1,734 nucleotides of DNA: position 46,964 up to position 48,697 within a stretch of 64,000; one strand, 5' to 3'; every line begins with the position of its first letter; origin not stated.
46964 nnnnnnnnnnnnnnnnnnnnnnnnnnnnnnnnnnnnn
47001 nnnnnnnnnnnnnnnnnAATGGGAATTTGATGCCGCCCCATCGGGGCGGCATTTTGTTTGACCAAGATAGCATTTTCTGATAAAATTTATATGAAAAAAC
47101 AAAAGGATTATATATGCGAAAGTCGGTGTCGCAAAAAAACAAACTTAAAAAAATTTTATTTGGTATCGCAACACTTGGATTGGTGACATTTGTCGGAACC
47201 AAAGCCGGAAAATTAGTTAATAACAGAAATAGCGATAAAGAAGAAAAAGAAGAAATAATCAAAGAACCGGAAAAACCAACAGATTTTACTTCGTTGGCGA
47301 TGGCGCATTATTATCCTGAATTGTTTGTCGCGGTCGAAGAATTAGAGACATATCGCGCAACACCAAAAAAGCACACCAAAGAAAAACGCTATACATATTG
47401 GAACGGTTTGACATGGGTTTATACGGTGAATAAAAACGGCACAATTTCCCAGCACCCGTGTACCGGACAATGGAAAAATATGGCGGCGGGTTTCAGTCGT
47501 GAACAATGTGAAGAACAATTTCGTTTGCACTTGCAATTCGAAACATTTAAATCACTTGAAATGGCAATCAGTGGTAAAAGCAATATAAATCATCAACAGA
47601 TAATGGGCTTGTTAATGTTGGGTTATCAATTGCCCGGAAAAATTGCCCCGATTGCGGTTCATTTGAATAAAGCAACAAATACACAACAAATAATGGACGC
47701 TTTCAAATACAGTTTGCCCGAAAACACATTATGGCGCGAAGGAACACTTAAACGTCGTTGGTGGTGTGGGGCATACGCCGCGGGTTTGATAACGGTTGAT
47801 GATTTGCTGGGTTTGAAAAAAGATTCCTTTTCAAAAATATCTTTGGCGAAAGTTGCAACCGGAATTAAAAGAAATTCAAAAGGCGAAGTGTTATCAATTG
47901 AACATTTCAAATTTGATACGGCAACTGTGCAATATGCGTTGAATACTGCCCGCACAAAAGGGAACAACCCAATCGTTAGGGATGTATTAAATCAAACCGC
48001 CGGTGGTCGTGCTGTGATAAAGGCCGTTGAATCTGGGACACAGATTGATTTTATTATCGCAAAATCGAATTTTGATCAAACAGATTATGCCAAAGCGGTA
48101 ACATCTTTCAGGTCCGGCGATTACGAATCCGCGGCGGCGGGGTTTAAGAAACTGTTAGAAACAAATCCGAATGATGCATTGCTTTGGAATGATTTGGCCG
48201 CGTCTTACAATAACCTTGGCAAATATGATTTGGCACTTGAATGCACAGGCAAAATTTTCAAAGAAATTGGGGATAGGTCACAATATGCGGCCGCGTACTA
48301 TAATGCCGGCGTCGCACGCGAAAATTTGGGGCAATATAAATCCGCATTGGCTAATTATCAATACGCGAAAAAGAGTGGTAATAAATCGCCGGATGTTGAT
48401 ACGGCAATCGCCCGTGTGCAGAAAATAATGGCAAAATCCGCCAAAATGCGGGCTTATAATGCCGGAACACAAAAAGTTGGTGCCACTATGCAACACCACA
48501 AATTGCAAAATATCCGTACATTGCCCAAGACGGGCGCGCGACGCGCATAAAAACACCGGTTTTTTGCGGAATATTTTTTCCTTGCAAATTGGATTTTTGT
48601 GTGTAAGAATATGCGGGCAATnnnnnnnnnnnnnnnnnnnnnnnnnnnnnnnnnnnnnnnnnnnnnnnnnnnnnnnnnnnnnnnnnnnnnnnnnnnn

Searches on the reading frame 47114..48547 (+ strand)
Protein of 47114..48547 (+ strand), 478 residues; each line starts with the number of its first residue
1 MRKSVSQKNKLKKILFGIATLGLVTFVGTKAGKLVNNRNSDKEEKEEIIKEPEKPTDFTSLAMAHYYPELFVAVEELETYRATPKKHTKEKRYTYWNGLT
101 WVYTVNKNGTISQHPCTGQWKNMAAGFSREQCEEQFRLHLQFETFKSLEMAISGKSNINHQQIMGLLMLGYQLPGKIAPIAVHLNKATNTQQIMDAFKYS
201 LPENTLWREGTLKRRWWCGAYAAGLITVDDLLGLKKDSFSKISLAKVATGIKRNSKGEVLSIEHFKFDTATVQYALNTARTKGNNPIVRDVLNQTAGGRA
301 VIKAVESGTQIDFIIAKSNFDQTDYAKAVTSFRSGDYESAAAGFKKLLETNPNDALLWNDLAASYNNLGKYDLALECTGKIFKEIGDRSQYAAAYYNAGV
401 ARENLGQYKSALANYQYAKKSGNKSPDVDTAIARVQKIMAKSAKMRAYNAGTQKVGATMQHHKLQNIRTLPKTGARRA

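Call 78: search_protein_families(library=pfam, proteins=[window:47114-48547:+], max_evalue=0.00001)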
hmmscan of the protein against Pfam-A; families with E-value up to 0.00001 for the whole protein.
window:47114-48547:+ (478 aa): 7 families
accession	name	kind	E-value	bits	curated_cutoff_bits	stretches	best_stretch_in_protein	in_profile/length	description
PF00515.34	TPR_1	-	1.1e-08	34.9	27.8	0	355-377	1-23/34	Tetratricopeptide repeat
PF07719.23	TPR_2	-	1.4e-08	34.6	27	0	325-354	5-34/34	Tetratricopeptide repeat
PF13431.12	TPR_17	-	3.7e-08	33.5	24.4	1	344-376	2-34/34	Tetratricopeptide repeat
PF25064.1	ARM_TT21_5th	-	9.9e-08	32.7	27.8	0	330-421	10-101/117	TT21 fifth ARM repeats domain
PF14559.12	TPR_19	-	1.3e-07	32.2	25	1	333-394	3-64/68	Tetratricopeptide repeat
PF13432.12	TPR_16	-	2.2e-06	28.4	32.7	0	325-375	1-51/65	Tetratricopeptide repeat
PF13371.12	TPR_9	-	8.6e-06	26.1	35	0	332-377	6-51/73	Tetratricopeptide repeat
